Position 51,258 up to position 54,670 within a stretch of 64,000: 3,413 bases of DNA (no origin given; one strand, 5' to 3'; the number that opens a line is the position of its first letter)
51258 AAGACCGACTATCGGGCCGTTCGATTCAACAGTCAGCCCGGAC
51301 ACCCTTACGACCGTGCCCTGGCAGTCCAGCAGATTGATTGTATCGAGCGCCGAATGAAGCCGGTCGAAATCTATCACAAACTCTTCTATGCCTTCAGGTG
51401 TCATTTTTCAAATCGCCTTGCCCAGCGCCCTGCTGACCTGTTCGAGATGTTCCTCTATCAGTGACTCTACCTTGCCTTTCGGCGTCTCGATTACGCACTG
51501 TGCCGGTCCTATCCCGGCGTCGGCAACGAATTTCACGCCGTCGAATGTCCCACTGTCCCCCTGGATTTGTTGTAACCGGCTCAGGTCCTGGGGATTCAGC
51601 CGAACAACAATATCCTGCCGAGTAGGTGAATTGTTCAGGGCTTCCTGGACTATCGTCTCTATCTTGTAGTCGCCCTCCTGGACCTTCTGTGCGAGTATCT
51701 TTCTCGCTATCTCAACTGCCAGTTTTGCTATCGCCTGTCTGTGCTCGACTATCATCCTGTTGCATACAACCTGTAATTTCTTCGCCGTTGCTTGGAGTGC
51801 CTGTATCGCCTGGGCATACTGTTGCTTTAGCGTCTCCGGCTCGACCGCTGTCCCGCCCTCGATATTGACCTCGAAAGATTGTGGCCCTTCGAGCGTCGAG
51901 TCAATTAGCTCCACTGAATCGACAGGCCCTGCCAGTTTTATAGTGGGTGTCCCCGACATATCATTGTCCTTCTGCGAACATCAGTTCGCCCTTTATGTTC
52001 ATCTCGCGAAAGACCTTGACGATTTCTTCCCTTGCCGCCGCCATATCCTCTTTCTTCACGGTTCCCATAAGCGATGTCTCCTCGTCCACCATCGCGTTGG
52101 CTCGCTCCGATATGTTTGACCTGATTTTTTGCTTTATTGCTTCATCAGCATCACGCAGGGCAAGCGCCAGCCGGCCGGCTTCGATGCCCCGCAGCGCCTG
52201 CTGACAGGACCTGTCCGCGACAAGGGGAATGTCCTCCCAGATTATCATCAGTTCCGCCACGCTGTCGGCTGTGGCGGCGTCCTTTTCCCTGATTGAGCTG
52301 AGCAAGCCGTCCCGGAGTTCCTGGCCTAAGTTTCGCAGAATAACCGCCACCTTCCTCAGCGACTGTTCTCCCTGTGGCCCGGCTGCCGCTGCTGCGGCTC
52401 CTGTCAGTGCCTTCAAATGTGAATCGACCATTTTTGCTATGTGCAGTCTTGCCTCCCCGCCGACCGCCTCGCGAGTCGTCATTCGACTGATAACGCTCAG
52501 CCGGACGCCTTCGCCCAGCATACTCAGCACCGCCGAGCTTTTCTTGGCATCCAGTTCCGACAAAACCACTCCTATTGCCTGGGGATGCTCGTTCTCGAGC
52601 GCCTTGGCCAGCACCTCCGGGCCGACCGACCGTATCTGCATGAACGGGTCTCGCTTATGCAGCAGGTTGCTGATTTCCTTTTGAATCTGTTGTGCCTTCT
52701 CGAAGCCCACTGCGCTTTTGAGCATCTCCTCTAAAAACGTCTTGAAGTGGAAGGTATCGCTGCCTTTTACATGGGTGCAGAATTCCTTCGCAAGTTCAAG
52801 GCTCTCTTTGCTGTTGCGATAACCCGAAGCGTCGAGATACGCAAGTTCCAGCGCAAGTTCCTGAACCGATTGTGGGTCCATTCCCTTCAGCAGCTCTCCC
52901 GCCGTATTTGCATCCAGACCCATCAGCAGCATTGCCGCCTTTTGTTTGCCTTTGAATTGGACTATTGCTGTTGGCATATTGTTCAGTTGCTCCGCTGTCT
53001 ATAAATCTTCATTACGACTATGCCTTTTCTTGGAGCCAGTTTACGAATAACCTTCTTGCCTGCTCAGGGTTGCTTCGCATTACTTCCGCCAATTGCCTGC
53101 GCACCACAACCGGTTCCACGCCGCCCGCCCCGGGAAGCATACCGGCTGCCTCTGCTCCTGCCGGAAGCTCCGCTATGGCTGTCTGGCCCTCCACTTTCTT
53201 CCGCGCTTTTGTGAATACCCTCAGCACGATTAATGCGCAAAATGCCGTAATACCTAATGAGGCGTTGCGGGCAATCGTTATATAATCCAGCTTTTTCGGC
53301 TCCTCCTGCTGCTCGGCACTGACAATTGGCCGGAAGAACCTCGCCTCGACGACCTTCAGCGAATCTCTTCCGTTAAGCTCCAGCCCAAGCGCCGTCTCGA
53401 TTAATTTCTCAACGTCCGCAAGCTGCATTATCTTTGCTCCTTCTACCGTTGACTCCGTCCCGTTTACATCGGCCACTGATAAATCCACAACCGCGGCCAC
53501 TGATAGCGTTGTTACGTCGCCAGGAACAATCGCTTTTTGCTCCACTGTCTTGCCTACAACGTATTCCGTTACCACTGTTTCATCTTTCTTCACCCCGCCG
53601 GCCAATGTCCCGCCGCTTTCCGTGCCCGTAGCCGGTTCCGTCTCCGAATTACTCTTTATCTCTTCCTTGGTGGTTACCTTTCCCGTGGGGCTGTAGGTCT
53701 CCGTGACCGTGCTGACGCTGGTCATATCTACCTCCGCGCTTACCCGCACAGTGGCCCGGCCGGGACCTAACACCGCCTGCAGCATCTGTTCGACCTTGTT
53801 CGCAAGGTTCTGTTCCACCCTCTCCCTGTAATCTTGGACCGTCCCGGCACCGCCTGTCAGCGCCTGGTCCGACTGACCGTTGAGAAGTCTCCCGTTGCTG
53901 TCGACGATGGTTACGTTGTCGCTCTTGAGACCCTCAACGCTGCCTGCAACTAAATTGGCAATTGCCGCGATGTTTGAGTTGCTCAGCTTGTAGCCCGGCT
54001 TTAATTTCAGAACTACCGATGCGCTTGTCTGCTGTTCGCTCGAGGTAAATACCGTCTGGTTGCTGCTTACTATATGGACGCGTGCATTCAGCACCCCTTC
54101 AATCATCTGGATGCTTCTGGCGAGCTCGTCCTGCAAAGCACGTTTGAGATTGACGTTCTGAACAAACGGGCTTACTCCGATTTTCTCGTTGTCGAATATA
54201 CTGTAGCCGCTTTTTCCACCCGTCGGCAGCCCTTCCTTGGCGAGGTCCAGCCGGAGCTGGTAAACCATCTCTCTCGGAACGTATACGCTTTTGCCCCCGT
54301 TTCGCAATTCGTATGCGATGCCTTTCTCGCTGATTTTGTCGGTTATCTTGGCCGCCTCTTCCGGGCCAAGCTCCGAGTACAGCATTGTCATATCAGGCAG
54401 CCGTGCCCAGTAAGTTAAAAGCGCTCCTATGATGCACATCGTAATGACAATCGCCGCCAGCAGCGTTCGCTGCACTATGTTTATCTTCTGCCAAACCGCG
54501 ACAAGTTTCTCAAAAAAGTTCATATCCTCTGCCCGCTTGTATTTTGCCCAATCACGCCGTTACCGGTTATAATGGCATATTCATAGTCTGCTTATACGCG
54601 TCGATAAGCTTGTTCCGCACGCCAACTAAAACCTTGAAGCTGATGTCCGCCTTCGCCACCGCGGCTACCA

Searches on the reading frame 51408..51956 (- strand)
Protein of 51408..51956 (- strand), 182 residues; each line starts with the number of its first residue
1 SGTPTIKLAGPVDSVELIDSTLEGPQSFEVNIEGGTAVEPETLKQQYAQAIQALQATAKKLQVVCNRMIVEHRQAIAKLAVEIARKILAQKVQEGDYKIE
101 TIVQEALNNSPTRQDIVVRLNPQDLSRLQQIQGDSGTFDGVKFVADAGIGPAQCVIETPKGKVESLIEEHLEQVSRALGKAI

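Call 68: search_protein_families(library=pfam, proteins=[window:51408-51956:-], max_evalue=0.001)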
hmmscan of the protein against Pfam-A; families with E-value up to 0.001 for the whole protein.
window:51408-51956:- (182 aa): 1 family
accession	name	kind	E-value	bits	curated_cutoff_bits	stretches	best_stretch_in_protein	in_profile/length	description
PF02108.21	FliH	-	3.9e-17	62.8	24.1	1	44-173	4-127/128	Flagellar assembly protein FliH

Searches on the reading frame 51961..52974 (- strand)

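Call 68: search_protein_families(library=pfam, proteins=[window:51961-52974:-], max_evalue=0.001)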
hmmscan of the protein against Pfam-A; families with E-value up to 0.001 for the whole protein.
window:51961-52974:- (337 aa): 4 families
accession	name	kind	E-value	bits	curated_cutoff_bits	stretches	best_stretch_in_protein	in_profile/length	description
PF01706.21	FliG_C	-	5.8e-25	88.1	23.3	1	227-332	2-107/108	FliG C-terminal domain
PF14841.11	FliG_M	-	8.6e-17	61.6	25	1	119-190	1-72/76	FliG middle domain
PF14842.11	FliG_N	-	7.6e-14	52.6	25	1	7-103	2-97/104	FliG N-terminal domain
PF03448.22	MgtE_N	-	1.6e-06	29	25.9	0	119-170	3-54/102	MgtE intracellular N domain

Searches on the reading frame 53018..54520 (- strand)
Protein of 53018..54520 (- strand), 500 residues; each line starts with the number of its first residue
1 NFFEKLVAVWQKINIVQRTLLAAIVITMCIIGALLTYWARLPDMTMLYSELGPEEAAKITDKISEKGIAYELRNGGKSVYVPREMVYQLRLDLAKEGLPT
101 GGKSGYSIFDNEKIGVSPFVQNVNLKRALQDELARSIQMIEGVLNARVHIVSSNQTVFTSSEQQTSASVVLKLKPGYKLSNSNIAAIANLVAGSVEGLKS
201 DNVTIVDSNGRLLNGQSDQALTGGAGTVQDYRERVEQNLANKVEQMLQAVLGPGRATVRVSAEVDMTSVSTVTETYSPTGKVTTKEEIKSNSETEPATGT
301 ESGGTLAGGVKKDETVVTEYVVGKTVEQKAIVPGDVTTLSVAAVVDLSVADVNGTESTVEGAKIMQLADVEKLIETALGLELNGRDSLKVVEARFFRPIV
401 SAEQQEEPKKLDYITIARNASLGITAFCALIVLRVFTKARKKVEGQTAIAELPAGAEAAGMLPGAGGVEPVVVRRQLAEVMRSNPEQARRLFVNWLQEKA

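Call 24: search_protein_families(library=pfam, proteins=[window:53018-54520:-], max_evalue=0.00001)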
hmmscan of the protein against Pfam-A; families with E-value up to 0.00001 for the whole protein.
window:53018-54520:- (500 aa): 2 families
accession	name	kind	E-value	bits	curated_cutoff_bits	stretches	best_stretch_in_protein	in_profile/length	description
PF01514.23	YscJ_FliF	-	1.2e-61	208.1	24.4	1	42-214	4-178/179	Secretory protein of YscJ/FliF family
PF08345.17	YscJ_FliF_C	-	5.5e-19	69.5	23.8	1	247-395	1-147/147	Flagellar M-ring protein C-terminal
